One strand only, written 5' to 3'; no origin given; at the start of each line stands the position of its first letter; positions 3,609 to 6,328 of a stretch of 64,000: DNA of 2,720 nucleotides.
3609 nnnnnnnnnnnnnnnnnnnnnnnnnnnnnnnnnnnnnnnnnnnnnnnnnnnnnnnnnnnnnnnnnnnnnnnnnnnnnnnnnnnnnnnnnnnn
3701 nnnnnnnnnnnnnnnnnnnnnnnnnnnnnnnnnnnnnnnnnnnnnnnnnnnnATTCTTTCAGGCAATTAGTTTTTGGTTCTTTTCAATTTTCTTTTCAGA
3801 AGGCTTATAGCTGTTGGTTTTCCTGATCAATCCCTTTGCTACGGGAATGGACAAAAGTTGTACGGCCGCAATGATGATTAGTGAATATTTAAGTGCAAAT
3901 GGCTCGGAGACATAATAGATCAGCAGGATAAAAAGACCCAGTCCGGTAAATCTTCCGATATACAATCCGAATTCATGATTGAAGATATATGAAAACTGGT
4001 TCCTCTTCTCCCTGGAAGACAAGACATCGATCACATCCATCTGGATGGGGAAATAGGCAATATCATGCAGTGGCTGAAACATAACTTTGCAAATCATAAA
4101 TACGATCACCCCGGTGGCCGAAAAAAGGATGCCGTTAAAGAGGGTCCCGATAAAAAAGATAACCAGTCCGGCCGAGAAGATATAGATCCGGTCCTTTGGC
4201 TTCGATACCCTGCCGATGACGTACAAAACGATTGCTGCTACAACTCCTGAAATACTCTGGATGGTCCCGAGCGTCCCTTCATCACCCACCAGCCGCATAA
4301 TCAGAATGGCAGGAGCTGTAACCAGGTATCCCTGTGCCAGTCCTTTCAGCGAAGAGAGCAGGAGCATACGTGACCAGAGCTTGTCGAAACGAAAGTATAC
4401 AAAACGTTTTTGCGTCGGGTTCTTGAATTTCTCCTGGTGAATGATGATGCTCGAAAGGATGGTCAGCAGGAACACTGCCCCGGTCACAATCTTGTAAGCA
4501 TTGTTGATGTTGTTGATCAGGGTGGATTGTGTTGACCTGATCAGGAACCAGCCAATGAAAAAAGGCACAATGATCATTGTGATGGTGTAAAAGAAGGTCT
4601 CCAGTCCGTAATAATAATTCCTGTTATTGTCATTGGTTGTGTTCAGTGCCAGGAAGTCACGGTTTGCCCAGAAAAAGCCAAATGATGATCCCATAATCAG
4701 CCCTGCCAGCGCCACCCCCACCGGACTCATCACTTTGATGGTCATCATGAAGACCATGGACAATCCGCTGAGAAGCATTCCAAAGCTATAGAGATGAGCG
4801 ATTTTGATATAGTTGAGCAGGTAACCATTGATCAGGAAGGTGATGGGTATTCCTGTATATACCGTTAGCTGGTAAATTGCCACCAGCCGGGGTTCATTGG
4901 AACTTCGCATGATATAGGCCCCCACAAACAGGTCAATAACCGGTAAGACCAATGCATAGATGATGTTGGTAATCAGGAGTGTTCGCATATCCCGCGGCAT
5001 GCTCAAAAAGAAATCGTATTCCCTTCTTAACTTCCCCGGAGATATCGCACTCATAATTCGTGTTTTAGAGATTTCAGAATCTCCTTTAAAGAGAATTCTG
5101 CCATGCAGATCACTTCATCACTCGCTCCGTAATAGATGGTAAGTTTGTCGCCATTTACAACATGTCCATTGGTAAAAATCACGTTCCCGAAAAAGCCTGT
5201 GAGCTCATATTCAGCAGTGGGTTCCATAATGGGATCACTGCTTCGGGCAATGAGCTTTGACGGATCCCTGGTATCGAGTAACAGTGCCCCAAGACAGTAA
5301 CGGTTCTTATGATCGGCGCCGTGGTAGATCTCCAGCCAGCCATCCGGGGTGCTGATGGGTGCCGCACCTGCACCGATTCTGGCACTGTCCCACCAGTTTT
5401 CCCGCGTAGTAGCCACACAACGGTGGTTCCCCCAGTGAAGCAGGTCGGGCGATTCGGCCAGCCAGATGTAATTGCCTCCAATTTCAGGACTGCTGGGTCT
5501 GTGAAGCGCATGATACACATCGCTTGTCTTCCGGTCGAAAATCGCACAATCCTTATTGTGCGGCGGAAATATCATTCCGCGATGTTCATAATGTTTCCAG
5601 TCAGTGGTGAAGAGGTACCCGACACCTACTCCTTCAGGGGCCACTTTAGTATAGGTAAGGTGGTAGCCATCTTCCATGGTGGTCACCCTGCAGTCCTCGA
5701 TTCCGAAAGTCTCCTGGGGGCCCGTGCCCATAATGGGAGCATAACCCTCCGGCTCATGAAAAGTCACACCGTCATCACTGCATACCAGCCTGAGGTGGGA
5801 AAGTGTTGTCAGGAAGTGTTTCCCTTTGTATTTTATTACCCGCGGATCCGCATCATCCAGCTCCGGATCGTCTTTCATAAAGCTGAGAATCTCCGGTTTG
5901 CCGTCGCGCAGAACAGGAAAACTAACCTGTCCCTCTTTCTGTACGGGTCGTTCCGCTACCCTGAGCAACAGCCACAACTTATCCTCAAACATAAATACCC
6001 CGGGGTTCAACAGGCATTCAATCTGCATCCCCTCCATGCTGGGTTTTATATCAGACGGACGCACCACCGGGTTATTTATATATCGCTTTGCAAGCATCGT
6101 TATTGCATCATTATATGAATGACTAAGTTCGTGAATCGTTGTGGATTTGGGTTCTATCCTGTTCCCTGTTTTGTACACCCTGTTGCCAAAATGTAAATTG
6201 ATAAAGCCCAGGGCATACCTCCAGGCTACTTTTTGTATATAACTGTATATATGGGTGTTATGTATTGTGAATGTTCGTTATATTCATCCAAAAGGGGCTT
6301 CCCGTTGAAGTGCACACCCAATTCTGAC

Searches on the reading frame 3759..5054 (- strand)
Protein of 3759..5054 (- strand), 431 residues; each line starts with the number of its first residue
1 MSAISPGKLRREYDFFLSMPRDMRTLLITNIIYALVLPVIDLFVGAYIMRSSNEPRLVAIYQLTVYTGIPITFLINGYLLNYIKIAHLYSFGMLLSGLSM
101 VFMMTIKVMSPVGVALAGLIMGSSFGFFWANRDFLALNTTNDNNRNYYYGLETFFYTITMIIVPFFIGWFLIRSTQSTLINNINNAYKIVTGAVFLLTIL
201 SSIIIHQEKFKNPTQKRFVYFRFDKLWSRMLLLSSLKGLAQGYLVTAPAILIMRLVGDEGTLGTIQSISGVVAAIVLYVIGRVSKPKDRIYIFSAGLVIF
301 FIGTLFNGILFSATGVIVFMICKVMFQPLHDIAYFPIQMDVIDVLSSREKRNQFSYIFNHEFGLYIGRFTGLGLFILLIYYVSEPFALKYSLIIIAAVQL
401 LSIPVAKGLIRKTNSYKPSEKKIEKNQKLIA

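Call 19: search_protein_families(library=pfam, proteins=[window:3759-5054:-], max_evalue=0.01)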
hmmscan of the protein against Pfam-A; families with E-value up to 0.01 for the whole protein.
window:3759-5054:- (431 aa): 1 family
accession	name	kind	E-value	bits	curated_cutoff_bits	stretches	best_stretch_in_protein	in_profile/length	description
PF07690.21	MFS_1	-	7.2e-10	38.7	33.4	1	38-368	13-343/347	Major Facilitator Superfamily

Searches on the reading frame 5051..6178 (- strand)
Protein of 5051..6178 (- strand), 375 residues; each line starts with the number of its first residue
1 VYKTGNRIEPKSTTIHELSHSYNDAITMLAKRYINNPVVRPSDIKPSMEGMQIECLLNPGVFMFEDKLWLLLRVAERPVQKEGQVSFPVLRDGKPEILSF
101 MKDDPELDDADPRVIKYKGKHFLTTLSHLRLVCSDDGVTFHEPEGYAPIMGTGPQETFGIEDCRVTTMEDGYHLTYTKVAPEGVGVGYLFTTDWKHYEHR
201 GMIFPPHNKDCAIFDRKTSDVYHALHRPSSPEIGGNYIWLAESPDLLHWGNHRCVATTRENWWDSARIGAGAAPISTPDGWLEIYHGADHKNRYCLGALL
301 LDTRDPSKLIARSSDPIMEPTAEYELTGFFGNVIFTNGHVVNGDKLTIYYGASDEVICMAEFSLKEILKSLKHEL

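Call 19: search_protein_families(library=pfam, proteins=[window:5051-6178:-], max_evalue=0.01)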
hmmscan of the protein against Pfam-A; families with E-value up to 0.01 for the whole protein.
window:5051-6178:- (375 aa): 1 family
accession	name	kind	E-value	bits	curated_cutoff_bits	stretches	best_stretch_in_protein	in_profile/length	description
PF04041.19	Glyco_hydro_130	-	1.5e-45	156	26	1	128-372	68-319/320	beta-1,4-mannooligosaccharide phosphorylase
